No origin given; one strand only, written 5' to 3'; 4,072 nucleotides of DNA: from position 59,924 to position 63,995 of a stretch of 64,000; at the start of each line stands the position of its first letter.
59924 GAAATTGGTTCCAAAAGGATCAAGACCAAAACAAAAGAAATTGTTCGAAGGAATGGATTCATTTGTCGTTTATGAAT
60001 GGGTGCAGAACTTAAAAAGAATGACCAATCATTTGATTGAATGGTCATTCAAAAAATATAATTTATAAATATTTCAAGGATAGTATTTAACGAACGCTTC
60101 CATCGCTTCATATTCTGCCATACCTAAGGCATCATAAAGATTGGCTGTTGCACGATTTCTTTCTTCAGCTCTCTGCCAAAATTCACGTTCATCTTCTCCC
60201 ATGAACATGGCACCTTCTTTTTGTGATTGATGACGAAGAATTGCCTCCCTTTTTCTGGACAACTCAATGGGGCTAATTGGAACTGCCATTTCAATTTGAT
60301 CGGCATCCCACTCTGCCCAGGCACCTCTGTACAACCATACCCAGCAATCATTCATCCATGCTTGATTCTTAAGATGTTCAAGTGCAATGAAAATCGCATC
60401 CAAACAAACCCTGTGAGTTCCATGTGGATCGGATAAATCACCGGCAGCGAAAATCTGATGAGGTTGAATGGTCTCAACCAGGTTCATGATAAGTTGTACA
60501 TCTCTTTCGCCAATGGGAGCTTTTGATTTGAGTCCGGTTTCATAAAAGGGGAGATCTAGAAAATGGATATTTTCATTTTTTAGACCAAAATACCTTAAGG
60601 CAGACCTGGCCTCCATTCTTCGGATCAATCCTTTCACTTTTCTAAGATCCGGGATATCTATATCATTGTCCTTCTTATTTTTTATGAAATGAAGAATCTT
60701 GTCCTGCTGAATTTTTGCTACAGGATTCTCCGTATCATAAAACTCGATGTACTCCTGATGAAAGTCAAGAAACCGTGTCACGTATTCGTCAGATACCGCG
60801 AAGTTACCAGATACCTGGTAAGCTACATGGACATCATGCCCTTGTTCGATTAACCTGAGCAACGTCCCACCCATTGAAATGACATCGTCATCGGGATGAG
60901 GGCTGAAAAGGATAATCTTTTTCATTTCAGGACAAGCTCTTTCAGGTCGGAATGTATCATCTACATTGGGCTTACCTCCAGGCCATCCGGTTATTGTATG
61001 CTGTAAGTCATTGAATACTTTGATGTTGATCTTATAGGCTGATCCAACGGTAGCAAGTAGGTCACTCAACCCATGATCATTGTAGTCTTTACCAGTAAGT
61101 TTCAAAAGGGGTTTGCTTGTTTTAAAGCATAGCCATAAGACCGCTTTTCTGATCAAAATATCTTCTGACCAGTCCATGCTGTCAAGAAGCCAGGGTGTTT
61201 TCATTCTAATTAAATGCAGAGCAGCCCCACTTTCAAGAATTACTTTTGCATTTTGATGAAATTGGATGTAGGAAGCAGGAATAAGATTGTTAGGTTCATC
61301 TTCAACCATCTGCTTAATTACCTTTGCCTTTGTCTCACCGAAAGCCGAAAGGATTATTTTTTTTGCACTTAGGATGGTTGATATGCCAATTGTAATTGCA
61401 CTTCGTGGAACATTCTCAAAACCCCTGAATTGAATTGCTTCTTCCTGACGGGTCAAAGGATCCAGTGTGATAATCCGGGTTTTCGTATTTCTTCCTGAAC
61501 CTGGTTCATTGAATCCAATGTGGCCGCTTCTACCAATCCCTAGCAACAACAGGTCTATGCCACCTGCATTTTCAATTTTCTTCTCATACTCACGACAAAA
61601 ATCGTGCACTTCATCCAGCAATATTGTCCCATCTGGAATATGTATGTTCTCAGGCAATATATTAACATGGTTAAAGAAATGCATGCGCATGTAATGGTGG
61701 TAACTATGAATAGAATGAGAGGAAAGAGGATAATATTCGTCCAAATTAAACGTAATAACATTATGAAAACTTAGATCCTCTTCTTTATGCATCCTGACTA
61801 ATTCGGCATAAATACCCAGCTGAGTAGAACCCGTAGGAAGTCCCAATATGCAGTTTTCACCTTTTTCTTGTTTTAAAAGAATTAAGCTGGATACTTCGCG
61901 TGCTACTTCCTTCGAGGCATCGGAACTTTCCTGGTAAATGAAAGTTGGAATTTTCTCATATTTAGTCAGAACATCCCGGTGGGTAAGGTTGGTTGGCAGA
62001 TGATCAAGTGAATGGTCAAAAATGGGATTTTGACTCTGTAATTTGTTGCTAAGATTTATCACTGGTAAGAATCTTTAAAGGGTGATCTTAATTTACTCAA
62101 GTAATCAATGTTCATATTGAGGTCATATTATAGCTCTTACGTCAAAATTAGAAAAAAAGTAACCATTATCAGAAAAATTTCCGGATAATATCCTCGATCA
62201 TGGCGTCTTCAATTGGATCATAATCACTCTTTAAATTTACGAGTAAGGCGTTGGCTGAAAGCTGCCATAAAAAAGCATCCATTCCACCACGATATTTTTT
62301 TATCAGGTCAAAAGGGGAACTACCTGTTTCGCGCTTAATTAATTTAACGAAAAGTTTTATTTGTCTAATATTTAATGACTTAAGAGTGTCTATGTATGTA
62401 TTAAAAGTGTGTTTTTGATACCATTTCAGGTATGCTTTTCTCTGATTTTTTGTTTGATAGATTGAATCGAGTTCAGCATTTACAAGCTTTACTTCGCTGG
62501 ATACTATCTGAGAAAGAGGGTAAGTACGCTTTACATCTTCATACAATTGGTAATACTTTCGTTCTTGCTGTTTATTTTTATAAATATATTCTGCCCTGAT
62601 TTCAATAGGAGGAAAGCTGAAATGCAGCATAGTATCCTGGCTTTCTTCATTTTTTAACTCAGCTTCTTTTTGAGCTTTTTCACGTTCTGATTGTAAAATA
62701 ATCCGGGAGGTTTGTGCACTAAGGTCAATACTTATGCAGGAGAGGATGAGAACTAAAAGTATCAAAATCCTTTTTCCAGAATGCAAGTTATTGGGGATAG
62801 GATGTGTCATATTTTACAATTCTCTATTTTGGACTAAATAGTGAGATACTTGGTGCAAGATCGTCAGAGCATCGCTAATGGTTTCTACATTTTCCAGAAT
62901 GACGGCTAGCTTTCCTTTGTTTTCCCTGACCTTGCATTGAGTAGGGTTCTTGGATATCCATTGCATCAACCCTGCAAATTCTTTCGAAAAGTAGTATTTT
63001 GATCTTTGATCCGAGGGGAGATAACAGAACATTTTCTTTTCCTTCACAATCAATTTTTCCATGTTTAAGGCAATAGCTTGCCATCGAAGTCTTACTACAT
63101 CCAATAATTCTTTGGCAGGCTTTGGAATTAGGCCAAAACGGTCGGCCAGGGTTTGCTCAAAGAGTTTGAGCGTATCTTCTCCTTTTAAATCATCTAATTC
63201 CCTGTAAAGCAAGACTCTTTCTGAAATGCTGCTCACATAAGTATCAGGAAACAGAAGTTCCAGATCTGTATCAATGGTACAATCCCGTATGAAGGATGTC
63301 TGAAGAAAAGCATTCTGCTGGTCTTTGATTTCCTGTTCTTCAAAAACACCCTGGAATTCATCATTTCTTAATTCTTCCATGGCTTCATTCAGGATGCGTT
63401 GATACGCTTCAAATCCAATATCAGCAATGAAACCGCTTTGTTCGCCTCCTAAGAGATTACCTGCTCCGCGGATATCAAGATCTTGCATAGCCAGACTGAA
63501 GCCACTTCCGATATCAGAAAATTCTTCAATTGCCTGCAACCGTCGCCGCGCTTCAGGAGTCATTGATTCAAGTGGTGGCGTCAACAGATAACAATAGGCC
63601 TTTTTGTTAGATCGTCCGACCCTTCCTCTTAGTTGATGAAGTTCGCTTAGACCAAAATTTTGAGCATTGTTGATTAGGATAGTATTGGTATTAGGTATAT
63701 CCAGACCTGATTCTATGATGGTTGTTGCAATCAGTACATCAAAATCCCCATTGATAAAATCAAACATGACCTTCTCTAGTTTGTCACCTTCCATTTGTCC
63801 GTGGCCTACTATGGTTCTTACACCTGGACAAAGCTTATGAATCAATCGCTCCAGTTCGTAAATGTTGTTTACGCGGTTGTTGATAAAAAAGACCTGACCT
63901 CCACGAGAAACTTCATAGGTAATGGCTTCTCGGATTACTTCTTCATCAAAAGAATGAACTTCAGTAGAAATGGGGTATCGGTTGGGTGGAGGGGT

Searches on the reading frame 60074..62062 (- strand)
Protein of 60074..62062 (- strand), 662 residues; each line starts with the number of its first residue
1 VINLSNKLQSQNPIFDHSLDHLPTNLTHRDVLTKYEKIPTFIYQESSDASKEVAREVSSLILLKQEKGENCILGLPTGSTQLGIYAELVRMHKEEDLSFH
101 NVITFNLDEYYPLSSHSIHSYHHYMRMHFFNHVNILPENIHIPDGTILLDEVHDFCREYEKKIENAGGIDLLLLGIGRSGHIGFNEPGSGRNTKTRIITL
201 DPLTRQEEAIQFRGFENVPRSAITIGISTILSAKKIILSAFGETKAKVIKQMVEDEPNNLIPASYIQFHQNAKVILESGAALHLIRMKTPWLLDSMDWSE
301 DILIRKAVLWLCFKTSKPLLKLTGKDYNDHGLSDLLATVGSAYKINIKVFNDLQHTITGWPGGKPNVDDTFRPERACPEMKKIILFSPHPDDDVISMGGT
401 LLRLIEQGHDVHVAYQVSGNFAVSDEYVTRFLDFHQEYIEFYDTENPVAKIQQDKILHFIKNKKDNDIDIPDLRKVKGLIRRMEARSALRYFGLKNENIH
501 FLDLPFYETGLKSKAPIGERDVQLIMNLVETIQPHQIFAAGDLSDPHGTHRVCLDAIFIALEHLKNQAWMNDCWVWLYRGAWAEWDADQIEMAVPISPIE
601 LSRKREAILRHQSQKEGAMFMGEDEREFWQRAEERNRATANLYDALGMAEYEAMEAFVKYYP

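Call 34: search_protein_families(library=pfam, proteins=[window:60074-62062:-], max_evalue=0.00001)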
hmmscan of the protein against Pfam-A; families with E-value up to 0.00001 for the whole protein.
window:60074-62062:- (662 aa): 2 families
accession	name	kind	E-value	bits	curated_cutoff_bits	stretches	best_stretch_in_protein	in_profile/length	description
PF01182.26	Glucosamine_iso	-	6.9e-20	72.3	27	1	46-270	3-220/225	Glucosamine-6-phosphate isomerases/6-phosphogluconolactonase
PF02585.22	PIG-L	-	6.6e-16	59.4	28.2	1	385-557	2-125/129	GlcNAc-PI de-N-acetylase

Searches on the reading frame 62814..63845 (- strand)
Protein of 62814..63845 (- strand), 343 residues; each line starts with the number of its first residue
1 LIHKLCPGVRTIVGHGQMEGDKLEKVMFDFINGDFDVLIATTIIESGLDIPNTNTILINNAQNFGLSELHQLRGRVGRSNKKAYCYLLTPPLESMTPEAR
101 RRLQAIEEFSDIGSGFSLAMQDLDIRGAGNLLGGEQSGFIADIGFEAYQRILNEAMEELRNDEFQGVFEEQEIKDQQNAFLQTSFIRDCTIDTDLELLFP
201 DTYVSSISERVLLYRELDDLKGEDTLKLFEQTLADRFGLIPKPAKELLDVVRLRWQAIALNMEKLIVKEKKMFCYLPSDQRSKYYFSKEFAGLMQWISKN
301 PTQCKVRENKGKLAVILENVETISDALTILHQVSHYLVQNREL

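Call 34: search_protein_families(library=pfam, proteins=[window:62814-63845:-], max_evalue=0.00001)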
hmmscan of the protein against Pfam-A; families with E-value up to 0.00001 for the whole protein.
window:62814-63845:- (343 aa): 2 families
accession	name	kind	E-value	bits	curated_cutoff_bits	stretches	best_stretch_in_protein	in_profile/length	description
PF03461.20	TRCF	-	1.4e-21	77.1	25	1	194-284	2-92/95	TRCF domain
PF00271.37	Helicase_C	-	1.6e-14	54.5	23.5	1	8-79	39-109/110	Helicase conserved C-terminal domain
